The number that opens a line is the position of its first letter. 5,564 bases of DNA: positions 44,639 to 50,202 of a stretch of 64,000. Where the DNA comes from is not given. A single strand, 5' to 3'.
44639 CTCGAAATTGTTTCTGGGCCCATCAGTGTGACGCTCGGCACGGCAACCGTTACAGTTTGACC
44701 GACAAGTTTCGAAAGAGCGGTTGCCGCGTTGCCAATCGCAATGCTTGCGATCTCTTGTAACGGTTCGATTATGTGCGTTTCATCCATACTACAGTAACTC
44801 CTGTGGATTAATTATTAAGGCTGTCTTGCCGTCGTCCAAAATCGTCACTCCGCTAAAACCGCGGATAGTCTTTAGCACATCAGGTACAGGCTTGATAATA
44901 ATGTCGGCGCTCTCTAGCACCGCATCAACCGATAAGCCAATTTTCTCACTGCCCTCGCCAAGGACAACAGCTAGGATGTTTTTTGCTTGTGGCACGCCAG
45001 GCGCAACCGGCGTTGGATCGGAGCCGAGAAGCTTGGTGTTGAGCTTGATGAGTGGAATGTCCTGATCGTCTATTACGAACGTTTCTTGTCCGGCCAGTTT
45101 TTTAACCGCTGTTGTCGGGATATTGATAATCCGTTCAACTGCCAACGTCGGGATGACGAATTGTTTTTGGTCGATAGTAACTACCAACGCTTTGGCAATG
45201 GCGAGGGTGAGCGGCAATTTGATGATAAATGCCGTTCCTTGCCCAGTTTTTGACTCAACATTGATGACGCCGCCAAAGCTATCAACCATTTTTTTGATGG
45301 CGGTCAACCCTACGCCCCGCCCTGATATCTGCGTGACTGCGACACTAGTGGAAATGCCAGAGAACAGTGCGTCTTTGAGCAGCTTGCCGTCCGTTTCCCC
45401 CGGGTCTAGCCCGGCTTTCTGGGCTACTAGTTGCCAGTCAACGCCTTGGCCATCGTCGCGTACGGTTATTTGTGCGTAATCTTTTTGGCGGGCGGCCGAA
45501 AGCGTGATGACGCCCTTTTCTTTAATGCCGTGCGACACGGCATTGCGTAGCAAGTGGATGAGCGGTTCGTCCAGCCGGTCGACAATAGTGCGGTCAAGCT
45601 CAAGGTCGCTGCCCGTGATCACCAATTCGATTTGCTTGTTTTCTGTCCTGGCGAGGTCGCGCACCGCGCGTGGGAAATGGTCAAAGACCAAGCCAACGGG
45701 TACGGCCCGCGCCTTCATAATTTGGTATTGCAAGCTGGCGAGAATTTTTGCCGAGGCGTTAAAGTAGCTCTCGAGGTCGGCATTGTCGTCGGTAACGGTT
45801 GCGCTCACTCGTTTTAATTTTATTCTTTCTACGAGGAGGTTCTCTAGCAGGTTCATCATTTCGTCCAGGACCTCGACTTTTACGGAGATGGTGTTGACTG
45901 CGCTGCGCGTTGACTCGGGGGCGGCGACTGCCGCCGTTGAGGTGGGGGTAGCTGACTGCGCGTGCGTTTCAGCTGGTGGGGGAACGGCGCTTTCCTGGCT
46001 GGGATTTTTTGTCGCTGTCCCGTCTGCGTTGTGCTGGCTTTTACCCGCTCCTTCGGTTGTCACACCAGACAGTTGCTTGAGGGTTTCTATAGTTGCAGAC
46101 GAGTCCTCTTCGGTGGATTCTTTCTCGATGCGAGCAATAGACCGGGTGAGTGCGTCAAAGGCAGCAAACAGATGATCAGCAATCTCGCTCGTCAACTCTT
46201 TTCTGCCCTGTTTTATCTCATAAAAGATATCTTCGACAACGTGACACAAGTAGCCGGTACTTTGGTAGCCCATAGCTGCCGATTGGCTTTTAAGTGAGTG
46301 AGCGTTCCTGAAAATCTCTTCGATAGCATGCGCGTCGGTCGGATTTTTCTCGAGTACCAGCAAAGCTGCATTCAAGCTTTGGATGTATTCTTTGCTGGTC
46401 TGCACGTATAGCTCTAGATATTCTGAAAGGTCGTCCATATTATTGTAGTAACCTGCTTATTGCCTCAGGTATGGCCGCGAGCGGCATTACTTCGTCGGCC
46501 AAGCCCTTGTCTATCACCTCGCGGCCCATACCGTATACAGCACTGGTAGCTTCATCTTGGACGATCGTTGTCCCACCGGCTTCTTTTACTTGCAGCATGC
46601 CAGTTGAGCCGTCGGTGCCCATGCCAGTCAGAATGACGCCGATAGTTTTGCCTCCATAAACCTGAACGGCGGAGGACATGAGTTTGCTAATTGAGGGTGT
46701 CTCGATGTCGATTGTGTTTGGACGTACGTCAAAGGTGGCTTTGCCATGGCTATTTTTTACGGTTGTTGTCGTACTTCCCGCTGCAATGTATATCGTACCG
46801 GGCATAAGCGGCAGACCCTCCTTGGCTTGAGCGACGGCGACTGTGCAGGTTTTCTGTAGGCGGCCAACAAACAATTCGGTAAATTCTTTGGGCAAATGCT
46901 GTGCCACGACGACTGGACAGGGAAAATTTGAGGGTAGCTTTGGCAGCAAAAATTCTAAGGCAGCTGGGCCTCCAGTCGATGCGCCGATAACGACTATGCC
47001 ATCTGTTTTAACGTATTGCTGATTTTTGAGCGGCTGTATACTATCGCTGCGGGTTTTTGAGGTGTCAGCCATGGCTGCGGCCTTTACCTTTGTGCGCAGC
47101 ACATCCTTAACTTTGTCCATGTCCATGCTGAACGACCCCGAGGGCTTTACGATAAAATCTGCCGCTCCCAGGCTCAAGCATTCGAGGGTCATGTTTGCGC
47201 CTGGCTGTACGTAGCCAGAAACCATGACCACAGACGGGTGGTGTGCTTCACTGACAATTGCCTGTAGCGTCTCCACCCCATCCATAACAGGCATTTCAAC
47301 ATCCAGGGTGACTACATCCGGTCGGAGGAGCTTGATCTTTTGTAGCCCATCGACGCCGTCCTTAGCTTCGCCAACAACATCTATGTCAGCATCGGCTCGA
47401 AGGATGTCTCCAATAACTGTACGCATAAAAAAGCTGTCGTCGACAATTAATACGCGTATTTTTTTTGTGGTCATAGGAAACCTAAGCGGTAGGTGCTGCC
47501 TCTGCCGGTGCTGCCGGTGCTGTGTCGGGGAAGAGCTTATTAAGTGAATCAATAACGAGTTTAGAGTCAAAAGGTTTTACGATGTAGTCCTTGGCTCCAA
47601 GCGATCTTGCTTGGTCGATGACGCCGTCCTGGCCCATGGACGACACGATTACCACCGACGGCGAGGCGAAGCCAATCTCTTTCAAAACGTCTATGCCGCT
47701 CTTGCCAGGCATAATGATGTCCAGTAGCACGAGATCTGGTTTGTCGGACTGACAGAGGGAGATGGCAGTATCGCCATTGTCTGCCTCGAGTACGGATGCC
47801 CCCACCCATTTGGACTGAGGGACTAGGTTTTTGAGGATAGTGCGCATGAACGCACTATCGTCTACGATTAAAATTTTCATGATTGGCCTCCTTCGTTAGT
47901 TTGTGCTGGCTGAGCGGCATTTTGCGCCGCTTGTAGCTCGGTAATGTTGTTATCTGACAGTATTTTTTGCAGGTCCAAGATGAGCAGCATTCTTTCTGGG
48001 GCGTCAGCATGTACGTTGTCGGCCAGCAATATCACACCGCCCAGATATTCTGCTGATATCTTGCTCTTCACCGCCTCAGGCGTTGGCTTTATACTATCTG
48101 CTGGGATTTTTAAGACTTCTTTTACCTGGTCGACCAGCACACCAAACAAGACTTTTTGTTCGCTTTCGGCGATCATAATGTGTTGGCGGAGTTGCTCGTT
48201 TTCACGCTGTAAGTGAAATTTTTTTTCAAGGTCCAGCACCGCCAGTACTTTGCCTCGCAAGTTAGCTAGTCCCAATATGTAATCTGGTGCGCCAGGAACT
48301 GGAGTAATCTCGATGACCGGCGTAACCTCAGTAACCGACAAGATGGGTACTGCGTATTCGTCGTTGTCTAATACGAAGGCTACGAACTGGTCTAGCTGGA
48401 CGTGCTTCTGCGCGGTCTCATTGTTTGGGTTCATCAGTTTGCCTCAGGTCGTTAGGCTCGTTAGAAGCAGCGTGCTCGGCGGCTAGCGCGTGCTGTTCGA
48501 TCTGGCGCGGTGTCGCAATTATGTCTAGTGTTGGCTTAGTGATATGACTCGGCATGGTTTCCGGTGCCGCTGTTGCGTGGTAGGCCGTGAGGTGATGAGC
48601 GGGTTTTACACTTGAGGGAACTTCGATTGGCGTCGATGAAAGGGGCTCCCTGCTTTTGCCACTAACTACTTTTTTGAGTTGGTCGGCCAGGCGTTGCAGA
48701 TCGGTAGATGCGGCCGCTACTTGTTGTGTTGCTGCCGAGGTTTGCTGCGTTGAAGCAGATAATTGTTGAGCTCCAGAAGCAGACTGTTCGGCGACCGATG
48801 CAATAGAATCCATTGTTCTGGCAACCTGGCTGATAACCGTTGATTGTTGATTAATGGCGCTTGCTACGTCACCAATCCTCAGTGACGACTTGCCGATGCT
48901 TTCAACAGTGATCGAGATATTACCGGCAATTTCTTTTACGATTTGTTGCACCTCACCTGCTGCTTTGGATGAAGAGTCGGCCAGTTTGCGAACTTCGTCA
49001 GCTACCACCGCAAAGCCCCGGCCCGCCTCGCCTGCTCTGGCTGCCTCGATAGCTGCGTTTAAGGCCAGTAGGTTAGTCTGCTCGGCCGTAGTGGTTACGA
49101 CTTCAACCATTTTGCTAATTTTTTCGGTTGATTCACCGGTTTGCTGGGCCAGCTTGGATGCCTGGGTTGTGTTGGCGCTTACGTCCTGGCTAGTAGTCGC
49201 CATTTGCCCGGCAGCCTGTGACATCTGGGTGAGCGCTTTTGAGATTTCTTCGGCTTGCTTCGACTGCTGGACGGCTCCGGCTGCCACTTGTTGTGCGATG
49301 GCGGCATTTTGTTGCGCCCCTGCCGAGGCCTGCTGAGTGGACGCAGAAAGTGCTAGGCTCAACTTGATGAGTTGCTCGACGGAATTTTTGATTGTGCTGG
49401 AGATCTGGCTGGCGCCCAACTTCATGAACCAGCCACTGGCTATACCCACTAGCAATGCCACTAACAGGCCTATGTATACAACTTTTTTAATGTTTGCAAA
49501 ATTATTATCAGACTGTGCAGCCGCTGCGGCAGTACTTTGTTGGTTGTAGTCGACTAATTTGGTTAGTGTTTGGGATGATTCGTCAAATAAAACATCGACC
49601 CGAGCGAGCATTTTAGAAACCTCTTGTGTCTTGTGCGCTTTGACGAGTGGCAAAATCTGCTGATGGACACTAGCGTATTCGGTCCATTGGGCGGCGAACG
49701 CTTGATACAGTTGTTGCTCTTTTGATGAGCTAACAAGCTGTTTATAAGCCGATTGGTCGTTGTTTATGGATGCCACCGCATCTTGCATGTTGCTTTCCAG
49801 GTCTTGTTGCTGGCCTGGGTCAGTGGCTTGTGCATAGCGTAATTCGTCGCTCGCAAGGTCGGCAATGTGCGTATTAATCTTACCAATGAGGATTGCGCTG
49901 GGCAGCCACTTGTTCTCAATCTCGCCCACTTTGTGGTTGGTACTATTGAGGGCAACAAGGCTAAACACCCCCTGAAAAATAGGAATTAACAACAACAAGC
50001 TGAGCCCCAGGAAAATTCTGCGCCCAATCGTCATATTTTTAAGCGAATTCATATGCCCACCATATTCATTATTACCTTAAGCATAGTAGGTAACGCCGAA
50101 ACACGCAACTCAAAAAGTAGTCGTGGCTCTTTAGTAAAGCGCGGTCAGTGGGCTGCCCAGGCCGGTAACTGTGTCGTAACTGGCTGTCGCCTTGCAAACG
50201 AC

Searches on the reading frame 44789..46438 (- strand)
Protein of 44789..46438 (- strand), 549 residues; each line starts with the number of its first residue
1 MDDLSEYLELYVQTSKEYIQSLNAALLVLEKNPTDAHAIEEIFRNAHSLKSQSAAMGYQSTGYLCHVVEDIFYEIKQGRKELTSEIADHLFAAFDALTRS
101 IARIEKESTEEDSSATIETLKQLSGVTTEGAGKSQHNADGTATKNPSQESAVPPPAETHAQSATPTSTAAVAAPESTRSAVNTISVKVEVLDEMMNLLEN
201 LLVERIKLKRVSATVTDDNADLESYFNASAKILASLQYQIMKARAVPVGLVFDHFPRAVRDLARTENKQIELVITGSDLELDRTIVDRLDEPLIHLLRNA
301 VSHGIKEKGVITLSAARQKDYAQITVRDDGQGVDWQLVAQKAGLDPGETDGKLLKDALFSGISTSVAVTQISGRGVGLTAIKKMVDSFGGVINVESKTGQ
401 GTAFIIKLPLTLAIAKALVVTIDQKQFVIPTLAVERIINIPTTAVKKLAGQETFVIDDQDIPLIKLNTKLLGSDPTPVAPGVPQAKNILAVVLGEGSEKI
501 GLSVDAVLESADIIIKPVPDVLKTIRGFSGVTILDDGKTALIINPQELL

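Call 43: find_related_loci(query=window:44789-46438:-, collection=metagenome_contigs, flank=10000)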
Query window:44789-46438:- (549 aa) in metagenome_contigs; peptide patterns used: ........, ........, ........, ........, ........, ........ (x = any residue, [..] = any of these).
235 stretches matched a pattern; 6 encode a relative of the query (tblastn E <= 1e-3); 6 distinct loci.
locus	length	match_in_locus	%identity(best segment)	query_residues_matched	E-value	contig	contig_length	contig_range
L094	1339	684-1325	34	201-420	3e-28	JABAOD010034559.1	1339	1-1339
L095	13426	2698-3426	30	194-415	9e-20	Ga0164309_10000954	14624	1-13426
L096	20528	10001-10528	33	254-415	9e-20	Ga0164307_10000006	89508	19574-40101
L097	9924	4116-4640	26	227-410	1e-10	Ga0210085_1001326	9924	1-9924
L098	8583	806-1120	31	289-411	3e-10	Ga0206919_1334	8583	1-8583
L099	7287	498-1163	22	233-454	3e-8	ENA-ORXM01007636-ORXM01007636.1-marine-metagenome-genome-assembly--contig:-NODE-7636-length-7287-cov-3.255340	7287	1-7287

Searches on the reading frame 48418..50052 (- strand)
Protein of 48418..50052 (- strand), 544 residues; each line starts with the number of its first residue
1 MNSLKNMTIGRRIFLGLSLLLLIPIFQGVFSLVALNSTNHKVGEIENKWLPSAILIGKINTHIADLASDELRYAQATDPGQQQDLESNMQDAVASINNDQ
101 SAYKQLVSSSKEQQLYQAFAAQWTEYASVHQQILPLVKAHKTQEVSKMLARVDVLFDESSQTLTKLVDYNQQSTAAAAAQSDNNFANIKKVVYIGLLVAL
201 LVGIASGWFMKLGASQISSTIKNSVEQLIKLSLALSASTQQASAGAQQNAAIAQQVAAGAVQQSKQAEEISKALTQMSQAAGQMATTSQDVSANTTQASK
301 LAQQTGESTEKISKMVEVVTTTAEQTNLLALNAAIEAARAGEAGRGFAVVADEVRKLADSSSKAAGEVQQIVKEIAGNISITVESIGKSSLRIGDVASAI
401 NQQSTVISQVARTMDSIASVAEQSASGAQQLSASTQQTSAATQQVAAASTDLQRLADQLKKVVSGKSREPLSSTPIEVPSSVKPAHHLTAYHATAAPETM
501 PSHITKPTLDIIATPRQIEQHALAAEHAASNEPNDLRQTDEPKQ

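Call 64: search_protein_families(library=pfam, proteins=[window:48418-50052:-], max_evalue=0.001)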
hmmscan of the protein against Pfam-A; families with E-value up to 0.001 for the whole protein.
window:48418-50052:- (544 aa): 3 families
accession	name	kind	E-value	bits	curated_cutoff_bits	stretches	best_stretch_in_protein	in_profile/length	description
PF00015.26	MCPsignal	-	8.5e-34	117.3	34.6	1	304-447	27-170/172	Methyl-accepting chemotaxis protein (MCP) signalling domain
PF12729.13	4HB_MCP_1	-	1.6e-29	103.2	27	1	6-185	1-181/181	Four helix bundle sensory module for signal transduction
PF02203.21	TarH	-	3.9e-09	37.1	25.2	1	4-171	2-174/177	Tar ligand binding domain homologue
